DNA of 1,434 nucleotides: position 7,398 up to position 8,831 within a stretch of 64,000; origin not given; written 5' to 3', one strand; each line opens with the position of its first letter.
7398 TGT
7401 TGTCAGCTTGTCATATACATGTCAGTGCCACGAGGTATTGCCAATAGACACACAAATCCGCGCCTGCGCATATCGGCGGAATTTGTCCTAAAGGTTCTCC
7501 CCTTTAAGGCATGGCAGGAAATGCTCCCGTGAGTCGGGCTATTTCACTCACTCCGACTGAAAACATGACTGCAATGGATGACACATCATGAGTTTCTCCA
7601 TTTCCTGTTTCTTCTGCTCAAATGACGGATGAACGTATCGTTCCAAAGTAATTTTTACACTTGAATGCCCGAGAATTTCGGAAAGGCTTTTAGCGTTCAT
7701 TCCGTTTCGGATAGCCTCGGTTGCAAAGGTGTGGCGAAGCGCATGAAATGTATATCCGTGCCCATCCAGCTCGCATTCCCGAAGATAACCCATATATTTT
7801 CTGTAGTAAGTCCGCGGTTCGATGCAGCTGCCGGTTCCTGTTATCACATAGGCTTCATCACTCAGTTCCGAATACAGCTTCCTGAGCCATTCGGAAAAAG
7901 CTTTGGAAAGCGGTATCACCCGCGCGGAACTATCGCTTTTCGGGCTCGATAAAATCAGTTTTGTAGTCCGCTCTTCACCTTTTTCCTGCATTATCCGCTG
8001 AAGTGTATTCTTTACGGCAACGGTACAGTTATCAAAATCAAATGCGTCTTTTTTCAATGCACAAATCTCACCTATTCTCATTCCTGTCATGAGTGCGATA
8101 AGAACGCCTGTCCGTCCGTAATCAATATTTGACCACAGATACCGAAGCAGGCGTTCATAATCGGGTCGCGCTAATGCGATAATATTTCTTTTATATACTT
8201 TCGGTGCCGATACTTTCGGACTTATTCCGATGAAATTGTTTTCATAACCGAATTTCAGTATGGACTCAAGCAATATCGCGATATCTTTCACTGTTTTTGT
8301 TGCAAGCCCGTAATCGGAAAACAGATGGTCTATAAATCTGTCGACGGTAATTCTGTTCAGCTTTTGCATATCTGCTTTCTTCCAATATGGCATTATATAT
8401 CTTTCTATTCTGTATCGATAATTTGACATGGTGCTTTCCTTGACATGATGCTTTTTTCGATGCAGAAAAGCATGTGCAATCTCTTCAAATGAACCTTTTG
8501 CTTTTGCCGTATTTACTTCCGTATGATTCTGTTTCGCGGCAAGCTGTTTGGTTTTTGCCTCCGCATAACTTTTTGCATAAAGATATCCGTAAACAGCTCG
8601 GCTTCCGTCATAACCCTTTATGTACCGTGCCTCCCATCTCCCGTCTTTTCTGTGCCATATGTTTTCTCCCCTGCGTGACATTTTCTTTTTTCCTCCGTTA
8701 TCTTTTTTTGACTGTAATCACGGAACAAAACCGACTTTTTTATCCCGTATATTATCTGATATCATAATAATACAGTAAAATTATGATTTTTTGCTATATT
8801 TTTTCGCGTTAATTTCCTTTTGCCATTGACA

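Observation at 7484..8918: Integrase-bearing invertible segment (perfect 27-bp IRs) with an outward-facing consensus promoter beside a surface-protein operon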

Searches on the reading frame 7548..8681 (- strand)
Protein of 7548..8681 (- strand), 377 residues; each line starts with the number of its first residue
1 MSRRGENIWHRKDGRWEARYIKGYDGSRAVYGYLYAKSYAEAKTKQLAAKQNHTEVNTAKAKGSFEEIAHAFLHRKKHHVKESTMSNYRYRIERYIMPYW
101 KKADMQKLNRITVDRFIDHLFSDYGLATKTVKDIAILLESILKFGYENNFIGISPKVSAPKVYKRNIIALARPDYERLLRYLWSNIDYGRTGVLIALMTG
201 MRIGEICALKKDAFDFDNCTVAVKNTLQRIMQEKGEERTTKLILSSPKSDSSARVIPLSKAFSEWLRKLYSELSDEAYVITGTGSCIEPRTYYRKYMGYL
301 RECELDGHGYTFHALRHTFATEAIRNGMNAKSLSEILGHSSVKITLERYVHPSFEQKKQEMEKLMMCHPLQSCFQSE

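Call 5: search_protein_families(library=pfam, proteins=[window:7548-8681:-], max_evalue=0.01)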
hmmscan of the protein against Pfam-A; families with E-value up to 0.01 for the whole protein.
window:7548-8681:- (377 aa): 5 families
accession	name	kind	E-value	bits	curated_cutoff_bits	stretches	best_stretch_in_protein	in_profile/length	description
PF00589.27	Phage_integrase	-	5.1e-25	88.7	27.1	1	190-355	25-171/172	Phage integrase family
PF14659.12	Phage_int_SAM_3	-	2.1e-10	41.1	22.6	1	65-120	2-57/58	Phage integrase, N-terminal SAM-like domain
PF22022.2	Phage_int_M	-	0.00029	21.4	27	1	65-119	1-55/96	Phage integrase central domain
PF13495.12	Phage_int_SAM_4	-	0.00086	20.1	27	1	76-135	10-68/85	Phage integrase, N-terminal SAM-like domain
PF13102.12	Phage_int_SAM_5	-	0.0017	19.1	22.3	1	65-155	2-92/98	Phage integrase SAM-like domain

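Call 11: find_encoding_contigs(protein=window:7548-8681:-, flank=6000, max_places=10)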
Protein window:7548-8681:- (377 aa): 19 contigs read that carry it; 10 places shown.
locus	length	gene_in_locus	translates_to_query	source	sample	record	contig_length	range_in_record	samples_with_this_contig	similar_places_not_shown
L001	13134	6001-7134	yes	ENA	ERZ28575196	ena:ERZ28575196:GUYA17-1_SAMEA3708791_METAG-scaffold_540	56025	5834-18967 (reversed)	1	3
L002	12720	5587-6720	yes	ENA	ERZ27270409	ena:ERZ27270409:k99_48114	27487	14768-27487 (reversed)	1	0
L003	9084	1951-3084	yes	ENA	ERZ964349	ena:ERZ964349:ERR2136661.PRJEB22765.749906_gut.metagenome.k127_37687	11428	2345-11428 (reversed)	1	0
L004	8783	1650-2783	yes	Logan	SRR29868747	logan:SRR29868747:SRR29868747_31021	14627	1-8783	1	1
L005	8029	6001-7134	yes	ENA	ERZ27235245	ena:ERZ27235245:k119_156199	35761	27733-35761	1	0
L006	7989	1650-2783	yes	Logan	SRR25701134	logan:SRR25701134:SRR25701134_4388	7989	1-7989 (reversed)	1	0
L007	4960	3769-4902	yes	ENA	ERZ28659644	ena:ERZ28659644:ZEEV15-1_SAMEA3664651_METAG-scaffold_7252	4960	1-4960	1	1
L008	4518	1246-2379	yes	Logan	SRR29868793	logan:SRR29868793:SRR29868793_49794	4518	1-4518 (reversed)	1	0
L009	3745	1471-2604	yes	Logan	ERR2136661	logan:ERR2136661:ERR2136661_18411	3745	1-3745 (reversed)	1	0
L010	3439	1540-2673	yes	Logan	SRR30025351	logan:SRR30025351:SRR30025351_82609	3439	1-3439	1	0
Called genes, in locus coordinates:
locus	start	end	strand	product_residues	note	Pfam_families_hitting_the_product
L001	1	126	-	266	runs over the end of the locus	PF01177:Asp_Glu_race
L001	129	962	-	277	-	PF17827:PrmC_N, PF06325:PrmA, PF05175:MTS, PF12847:Methyltransf_18 (weak), PF13649:Methyltransf_25, PF13847:Methyltransf_31, PF01170:UPF0020, PF08241:Methyltransf_11 (weak), +1 more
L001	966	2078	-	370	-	PF07136:DUF1385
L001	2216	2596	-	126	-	PF03840:SecG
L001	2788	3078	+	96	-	PF01250:Ribosomal_S6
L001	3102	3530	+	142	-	PF00436:SSB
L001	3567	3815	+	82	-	PF01084:Ribosomal_S18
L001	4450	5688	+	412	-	-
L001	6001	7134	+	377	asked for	PF14659:Phage_int_SAM_3, PF00589:Phage_integrase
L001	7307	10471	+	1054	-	-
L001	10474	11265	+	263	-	-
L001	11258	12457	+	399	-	-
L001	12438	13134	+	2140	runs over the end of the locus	-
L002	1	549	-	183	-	?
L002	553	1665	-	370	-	PF07136:DUF1385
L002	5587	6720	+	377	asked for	PF14659:Phage_int_SAM_3, PF00589:Phage_integrase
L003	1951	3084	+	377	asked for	PF14659:Phage_int_SAM_3, PF00589:Phage_integrase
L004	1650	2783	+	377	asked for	PF14659:Phage_int_SAM_3, PF00589:Phage_integrase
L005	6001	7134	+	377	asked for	PF14659:Phage_int_SAM_3, PF00589:Phage_integrase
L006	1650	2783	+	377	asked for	PF14659:Phage_int_SAM_3, PF00589:Phage_integrase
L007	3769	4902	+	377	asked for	PF14659:Phage_int_SAM_3, PF00589:Phage_integrase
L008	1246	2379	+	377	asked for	PF14659:Phage_int_SAM_3, PF00589:Phage_integrase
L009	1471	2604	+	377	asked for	PF14659:Phage_int_SAM_3, PF00589:Phage_integrase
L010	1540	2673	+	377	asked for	PF14659:Phage_int_SAM_3, PF00589:Phage_integrase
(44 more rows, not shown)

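Call 12: find_homologous_proteins(query=window:7548-8681:-)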
Query window:7548-8681:- (377 aa): 7969 proteins with E <= 0.001 among 8000 candidates; the best 120 are listed.
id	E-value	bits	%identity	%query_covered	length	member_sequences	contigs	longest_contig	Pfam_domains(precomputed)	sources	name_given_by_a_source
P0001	1.3e-228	776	89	100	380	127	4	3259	PF14659.13,PF00589.28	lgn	-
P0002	1.3e-181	622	89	80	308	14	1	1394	PF00589.28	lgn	-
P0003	1.4e-155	536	64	100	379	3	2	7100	PF14659.13,PF00589.28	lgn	-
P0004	2.3e-155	535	64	100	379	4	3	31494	PF14659.13,PF00589.28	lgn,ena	-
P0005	1.2e-150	520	61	100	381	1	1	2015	PF14659.13,PF00589.28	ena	-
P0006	2.4e-128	446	52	100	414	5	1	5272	PF00589.28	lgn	-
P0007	1.3e-127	444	57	100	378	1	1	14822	PF00589.28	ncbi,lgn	-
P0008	1.7e-126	440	53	99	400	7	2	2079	PF00589.28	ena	-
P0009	1.2e-125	437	53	100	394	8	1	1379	PF00589.28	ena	-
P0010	1.2e-114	401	50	100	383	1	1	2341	PF00589.28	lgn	-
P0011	7.7e-98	346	48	99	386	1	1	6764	PF14659.13,PF00589.28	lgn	-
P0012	5.7e-94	333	46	97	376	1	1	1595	PF14659.13,PF13102.13,PF00589.28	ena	-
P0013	8.4e-92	326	45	97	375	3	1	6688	PF14659.13,PF13102.13,PF00589.28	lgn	-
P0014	1.8e-91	325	46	96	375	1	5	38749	PF14659.13,PF00589.28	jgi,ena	-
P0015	4.1e-91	324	44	97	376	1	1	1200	PF14659.13,PF13102.13,PF00589.28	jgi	jgi:integrase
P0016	1.6e-90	322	45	97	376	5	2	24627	PF14659.13,PF13102.13,PF00589.28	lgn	-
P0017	4.1e-90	321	43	97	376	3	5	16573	PF14659.13,PF13102.13,PF00589.28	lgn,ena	-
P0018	5.7e-90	320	44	97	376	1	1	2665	PF14659.13,PF00589.28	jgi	-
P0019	7.5e-90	320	44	97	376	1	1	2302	PF14659.13,PF00589.28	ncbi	-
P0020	3.0e-89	318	42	96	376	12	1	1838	PF14659.13,PF13102.13,PF00589.28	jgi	jgi:integrase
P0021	4.5e-89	317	44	97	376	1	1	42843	PF14659.13,PF13102.13,PF00589.28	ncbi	-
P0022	4.6e-89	317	45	97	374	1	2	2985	PF14659.13,PF13102.13,PF00589.28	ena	-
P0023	7.5e-89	316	45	97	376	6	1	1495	PF14659.13,PF13102.13,PF00589.28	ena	-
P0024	1.9e-88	315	42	97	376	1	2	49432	PF14659.13,PF13102.13,PF00589.28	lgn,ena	-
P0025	3.1e-88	314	45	97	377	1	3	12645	PF14659.13,PF13102.13,PF00589.28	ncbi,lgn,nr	ncbi:MAG: tyrosine-type recombinase/integrase [Oscillospiraceae bacterium]|nr:tyrosine-type recombin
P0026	1.5e-84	302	45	97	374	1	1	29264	PF14659.13,PF00589.28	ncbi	-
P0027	4.1e-83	298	44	98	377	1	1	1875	PF14659.13,PF00589.28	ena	-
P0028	1.6e-82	296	42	97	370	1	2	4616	PF14659.13,PF00589.28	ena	-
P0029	1.9e-82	295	44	97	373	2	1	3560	PF14659.13,PF00589.28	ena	-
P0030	2.5e-82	295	44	97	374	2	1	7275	PF14659.13,PF00589.28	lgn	-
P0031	2.5e-82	295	44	97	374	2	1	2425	PF14659.13,PF00589.28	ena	-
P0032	3.1e-82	295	45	97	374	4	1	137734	PF14659.13,PF00589.28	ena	-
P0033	3.6e-82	294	43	97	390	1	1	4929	PF14659.13,PF00589.28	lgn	-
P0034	4.3e-82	294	43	97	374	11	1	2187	PF14659.13,PF00589.28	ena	-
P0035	7.5e-82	293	42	97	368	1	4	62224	PF14659.13,PF00589.28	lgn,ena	-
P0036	3.6e-81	291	44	97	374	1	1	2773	PF14659.13,PF00589.28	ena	-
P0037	4.7e-81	291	42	97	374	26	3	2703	PF14659.13,PF00589.28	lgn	-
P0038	6.4e-81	290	45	97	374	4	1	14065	PF14659.13,PF00589.28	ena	-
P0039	6.9e-81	290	44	97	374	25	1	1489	PF14659.13,PF00589.28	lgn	-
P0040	1.3e-80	289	43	97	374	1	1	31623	PF14659.13,PF00589.28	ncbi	-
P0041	1.4e-80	289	43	97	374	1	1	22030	PF14659.13,PF13102.13,PF00589.28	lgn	-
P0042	2.2e-80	289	43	98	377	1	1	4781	PF14659.13,PF22022.3,PF13102.13,PF00589.28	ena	-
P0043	9.2e-80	287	43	97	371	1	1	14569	PF14659.13,PF00589.28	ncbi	-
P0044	1.6e-79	286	44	96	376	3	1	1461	PF14659.13,PF00589.28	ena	-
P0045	2.0e-79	285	41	97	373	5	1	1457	PF14659.13,PF00589.28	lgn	-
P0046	4.4e-79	284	43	97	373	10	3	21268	PF14659.13,PF00589.28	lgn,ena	-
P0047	5.0e-79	284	43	97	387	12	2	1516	PF14659.13,PF00589.28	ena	-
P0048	6.7e-79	284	44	97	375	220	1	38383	PF14659.13,PF00589.28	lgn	-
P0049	7.3e-79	284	42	97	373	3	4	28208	PF14659.13,PF00589.28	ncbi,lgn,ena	-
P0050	1.1e-78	283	43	96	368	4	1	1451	PF14659.13,PF00589.28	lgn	-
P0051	1.1e-78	283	41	97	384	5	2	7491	PF14659.13,PF00589.28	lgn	-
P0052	1.3e-78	283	44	97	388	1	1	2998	PF14659.13,PF00589.28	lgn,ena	-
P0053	2.2e-78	282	42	97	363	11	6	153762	PF14659.13,PF00589.28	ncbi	-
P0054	2.2e-78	282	42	97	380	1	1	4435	PF14659.13,PF00589.28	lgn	-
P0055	2.5e-78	282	42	97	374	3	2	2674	PF14659.13,PF22022.3,PF13102.13,PF00589.28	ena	-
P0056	2.6e-78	282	43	97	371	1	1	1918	PF14659.13,PF00589.28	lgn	-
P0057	2.6e-78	282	42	97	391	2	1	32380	PF14659.13,PF00589.28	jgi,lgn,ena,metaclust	metaclust:\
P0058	3.4e-78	281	42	97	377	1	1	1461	PF14659.13,PF00589.28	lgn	-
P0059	4.4e-78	281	41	97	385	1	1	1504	PF14659.13,PF00589.28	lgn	-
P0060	5.3e-78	281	43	97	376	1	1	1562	PF14659.13,PF00589.28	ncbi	-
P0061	7.1e-78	280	41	97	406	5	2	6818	PF14659.13,PF00589.28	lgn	-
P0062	9.6e-78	280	43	97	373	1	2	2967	PF14659.13,PF00589.28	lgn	-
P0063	1.0e-77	280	42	97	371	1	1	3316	PF14659.13,PF00589.28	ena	-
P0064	1.0e-77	280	42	97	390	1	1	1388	PF14659.13,PF00589.28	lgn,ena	-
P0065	1.0e-77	280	42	100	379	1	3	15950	PF14659.13,PF00589.28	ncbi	-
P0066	1.4e-77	279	43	97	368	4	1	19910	PF14659.13,PF00589.28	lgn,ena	-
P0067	1.4e-77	279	43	96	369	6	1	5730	PF14659.13,PF00589.28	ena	-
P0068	1.6e-77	279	42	97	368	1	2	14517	PF14659.13,PF00589.28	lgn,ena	-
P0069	1.6e-77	279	42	97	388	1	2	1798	PF14659.13,PF00589.28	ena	-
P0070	1.9e-77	279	43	97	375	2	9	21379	PF14659.13,PF00589.28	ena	-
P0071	2.0e-77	279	42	96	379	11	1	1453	PF14659.13,PF00589.28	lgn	-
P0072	2.2e-77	279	40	97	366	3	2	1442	PF14659.13,PF00589.28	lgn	-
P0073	2.7e-77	278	40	97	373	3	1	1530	PF14659.13,PF00589.28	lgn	-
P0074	2.7e-77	278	43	97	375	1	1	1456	PF00589.28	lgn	-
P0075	2.8e-77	278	41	95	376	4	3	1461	PF14659.13,PF00589.28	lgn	-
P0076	3.2e-77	278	42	97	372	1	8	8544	PF14659.13,PF00589.28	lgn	-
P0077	3.5e-77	278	40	97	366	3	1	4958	PF14659.13,PF00589.28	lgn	-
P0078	3.5e-77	278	42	97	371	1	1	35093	PF14659.13,PF00589.28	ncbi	-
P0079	3.6e-77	278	41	95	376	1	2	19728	PF14659.13,PF00589.28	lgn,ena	-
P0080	3.6e-77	278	43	97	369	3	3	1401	PF14659.13,PF00589.28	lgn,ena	-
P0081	4.3e-77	278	41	97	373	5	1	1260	PF14659.13,PF00589.28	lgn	-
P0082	4.4e-77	278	42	97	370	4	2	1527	PF14659.13,PF00589.28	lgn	-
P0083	4.4e-77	278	42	97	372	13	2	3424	PF14659.13,PF00589.28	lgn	-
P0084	4.4e-77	278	42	97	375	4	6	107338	PF14659.13,PF00589.28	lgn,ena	-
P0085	4.5e-77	278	44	97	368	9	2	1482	PF14659.13,PF00589.28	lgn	-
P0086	4.6e-77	278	44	97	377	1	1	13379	PF14659.13,PF00589.28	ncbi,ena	-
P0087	4.7e-77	278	41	95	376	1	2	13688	PF14659.13,PF00589.28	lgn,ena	-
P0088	5.1e-77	277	42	96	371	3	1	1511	PF14659.13,PF00589.28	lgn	-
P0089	6.0e-77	277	42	95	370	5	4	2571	PF14659.13,PF00589.28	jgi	-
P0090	6.6e-77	277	44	97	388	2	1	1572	PF14659.13,PF00589.28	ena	-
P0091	7.1e-77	277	43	97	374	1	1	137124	PF14659.13,PF00589.28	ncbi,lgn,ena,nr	ncbi:MAG: site-specific integrase [Lachnospiraceae bacterium]|nr:site-specific integrase [Lachnospir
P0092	7.5e-77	277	43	97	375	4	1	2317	PF14659.13,PF00589.28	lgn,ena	-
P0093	7.5e-77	277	44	97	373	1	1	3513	PF14659.13,PF00589.28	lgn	-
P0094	8.2e-77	277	44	100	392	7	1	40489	PF14659.13,PF00589.28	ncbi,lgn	-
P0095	9.0e-77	277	41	98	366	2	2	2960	PF14659.13,PF00589.28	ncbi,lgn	-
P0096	9.4e-77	277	41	98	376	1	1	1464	PF14659.13,PF00589.28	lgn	-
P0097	1.1e-76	276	43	97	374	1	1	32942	PF14659.13,PF00589.28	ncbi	-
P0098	1.2e-76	276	41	97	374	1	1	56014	PF14659.13,PF13102.13,PF00589.28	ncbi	-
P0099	1.3e-76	276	41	97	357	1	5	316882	PF14659.13,PF00589.28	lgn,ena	-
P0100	1.4e-76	276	42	97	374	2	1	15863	PF14659.13,PF00589.28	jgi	-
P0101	1.4e-76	276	41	97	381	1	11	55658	PF14659.13,PF00589.28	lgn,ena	-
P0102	1.5e-76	276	41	97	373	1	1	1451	PF14659.13,PF00589.28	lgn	-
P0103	1.8e-76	276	43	97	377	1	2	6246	PF14659.13,PF00589.28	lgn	-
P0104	1.9e-76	276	42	96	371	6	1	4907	PF14659.13,PF00589.28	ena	-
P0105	1.9e-76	276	42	97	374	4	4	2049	PF14659.13,PF22022.3,PF13102.13,PF00589.28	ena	-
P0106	1.9e-76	276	42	97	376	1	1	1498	PF14659.13,PF00589.28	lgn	-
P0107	2.0e-76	276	43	97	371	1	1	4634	PF14659.13,PF00589.28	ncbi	-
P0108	2.2e-76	275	43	97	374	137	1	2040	PF14659.13,PF00589.28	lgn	-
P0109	2.2e-76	275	40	97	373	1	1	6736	PF14659.13,PF22022.3,PF00589.28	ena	-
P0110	2.5e-76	275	41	97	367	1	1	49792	PF14659.13,PF00589.28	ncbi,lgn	-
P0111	2.5e-76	275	41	97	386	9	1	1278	PF14659.13,PF00589.28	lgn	-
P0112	3.0e-76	275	44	97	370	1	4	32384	PF14659.13,PF00589.28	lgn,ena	-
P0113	3.1e-76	275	42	95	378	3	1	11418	PF14659.13,PF00589.28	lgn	-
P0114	3.3e-76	275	42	97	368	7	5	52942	PF14659.13,PF00589.28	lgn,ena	-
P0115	3.3e-76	275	42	97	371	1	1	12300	PF14659.13,PF00589.28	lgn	-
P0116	3.5e-76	275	44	96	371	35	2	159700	PF14659.13,PF00589.28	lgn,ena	-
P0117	3.8e-76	275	42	96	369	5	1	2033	PF14659.13,PF00589.28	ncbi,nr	ncbi:MAG: site-specific integrase [Christensenellaceae bacterium]|nr:site-specific integrase [Christ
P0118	3.9e-76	275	42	97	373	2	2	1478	PF14659.13,PF13102.13,PF00589.28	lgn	-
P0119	3.9e-76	275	41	97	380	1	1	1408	PF14659.13,PF00589.28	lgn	-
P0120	4.0e-76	275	42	97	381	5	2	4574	PF14659.13,PF00589.28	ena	-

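Call 15: find_related_loci(query=A1, collection=genome_contigs, flank=6000)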
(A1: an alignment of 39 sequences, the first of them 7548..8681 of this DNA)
Query A1 (377 aa) in genome_contigs; peptide patterns used: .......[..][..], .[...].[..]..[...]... (x = any residue, [..] = any of these).
600 stretches matched a pattern (row limit reached: there are more); 577 encode a relative of the query (tblastn E <= 1e-3); the best 80 are kept; 80 distinct loci.
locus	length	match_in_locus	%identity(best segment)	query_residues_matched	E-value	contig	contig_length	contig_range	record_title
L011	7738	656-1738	43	4-364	1e-85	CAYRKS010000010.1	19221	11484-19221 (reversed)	MAG TPA_asm: uncultured Lachnospiraceae bacterium isolate SRP313737_co1_133 genome assembly, contig: NODE_4438_length_19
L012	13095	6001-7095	40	1-364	1e-82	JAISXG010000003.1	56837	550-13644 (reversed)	MAG: Oscillospiraceae bacterium isolate Nc350_bin166 k119_2747981, whole genome shotgun sequence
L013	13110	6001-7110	43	1-366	5e-81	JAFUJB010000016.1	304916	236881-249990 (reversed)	MAG: Clostridia bacterium isolate RGIG4540 Roe_deer_Rectum-1__c2724, whole genome shotgun sequence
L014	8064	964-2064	41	1-364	6e-79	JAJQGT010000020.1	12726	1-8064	MAG: Oscillospiraceae bacterium isolate U.3_2 NODE_537_length_12726_cov_26.911767, whole genome shotgun sequence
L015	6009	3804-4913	42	1-366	2e-77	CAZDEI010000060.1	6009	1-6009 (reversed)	MAG TPA_asm: uncultured Eubacteriales bacterium isolate SRP350583_co2_69 genome assembly, contig: NODE_19931_length_6009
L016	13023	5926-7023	41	1-364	2e-77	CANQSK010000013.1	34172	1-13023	MAG: uncultured Lachnospiraceae bacterium isolate Lapin-032__bin5 genome assembly, contig: Lapin-032__NODE_2059_length_3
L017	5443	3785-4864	42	1-364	3e-76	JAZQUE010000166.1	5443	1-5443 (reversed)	MAG: Eubacteriales bacterium isolate T1900045181_TC20190177.MAGScoT_cleanbin_000067 SGB_5244_k141_2196800, whole genome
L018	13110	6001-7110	41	1-364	3e-75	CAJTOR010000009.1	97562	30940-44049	MAG TPA_asm: uncultured Lachnospiraceae bacterium isolate MGBC105353 genome assembly, contig: MGBC105353.9, whole genome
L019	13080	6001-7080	39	1-364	4e-75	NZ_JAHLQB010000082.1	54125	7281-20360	Lachnoclostridium sp. MSJ-17 M-17_ctg000047, whole genome shotgun sequence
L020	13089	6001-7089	41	4-364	3e-75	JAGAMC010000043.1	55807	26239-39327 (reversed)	MAG: Oscillospiraceae bacterium isolate RGIG8567 Water_deer_Cecum-3__c600271, whole genome shotgun sequence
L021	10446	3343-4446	39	1-366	4e-75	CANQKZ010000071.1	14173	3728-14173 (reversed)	MAG: uncultured Oscillospiraceae bacterium isolate Lapin-021__bin7 genome assembly, contig: Lapin-021__NODE_4856_length_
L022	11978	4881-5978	40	1-364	9e-75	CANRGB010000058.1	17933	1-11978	MAG: uncultured Lachnospiraceae bacterium isolate Lapin-023__bin36 genome assembly, contig: Lapin-023__NODE_4111_length_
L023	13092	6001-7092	41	4-364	1e-74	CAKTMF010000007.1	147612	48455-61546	MAG: uncultured Oscillospiraceae bacterium isolate REFINED_METABAT215_TOP10_CONTIGS_1500_ASSEMBLY_K77_MERGED__Hadza_PheC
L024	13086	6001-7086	40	1-364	1e-74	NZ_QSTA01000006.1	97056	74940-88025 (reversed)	Eubacterium sp. OM08-24 OM08-24.Scaf6, whole genome shotgun sequence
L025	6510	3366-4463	39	1-364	4e-74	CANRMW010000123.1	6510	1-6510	MAG: uncultured Clostridia bacterium isolate Lapin-021__bin58 genome assembly, contig: Lapin-021__NODE_14153_length_6510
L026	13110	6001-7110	40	1-364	2e-74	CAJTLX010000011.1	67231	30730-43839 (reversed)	MAG TPA_asm: uncultured Lachnospiraceae bacterium isolate MGBC103678 genome assembly, contig: MGBC103678.11, whole genom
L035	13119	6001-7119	38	4-377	2e-72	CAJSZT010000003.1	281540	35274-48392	Lachnospiraceae bacterium isolate 4.CH94.Fmh genome assembly, contig: MGBC000001.3, whole genome shotgun sequence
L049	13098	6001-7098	39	1-364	2e-68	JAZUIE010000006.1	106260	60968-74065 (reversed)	MAG: Acutalibacteraceae bacterium isolate T1900045267_TH20190037.MAGScoT_cleanbin_000002 SGB_5879_k141_1734378, whole ge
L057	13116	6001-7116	38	1-364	1e-67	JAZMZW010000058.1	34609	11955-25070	MAG: Faecousia sp. isolate T1900044749_TS20190415.MAGScoT_cleanbin_000029 SGB_2164_k141_1094706, whole genome shotgun se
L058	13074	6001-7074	38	1-364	4e-67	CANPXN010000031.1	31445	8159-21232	MAG: uncultured Clostridia bacterium isolate Lapin-004__bin111 genome assembly, contig: Lapin-004__NODE_1672_length_3144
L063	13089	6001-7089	37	3-362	4e-66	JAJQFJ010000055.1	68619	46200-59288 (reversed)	MAG: Clostridiales bacterium isolate MO.2_3 NODE_44_length_68619_cov_27.719197, whole genome shotgun sequence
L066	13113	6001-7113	38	1-364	1e-65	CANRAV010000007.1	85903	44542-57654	MAG: uncultured Clostridia bacterium isolate Lapin-016__bin71 genome assembly, contig: Lapin-016__NODE_219_length_85903_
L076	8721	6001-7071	36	1-362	8e-64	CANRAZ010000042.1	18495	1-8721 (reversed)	MAG: uncultured Lachnospiraceae bacterium isolate Lapin-016__bin37 genome assembly, contig: Lapin-016__NODE_2659_length_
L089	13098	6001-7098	35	1-362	3e-62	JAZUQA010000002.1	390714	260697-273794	MAG: Acutalibacteraceae bacterium isolate T1900044861_TS20190327.MAGScoT_cleanbin_000010 SGB_3101_k141_2399128, whole ge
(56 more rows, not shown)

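Call 28: search_protein_families(library=pfam, alignment_id=A2, max_evalue=0.001)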
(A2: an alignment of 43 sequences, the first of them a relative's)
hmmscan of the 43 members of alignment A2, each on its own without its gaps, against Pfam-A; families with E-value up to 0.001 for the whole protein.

A. member 1, L011:1974-2861:+ (296 aa): 2 families
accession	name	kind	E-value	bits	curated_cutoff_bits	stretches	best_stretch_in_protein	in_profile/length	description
PF14311.12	DUF4379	-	5.7e-84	276.7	24.5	4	89-143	1-56/56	Probable Treble clef zinc finger domain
PF22799.2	PIR1-like_C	-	3.9e-05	24.7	27.6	0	175-194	41-60/74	Cell wall mannoprotein PIR1-like, C-terminal domain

B. families by the number of members that match (of 43 scanned): 102 families (the first 25 are shown)
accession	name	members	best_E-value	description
PF04851.21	ResIII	4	8.7e-12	Type III restriction enzyme, res subunit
PF00498.31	FHA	3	1.2e-16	FHA domain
PF00270.35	DEAD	3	8.8e-13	DEAD/DEAH box helicase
PF16697.10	Yop-YscD_cpl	3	8.9e-08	Inner membrane component of T3SS, cytoplasmic domain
PF03457.19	HA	2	5.1e-85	Helicase associated domain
PF00398.26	RrnaAD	2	1.9e-82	Ribosomal RNA adenine dimethylase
PF00395.25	SLH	2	8.8e-25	S-layer homology domain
PF00440.29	TetR_N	2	2.6e-11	Bacterial regulatory proteins, tetR family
PF00515.34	TPR_1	2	2.4e-09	Tetratricopeptide repeat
PF00271.37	Helicase_C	2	2e-08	Helicase conserved C-terminal domain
PF14559.12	TPR_19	2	2.7e-08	Tetratricopeptide repeat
PF13431.12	TPR_17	2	3.7e-08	Tetratricopeptide repeat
PF07719.23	TPR_2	2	4.7e-07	Tetratricopeptide repeat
PF13649.12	Methyltransf_25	2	7.2e-07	Methyltransferase domain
PF13432.12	TPR_16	2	4.7e-06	Tetratricopeptide repeat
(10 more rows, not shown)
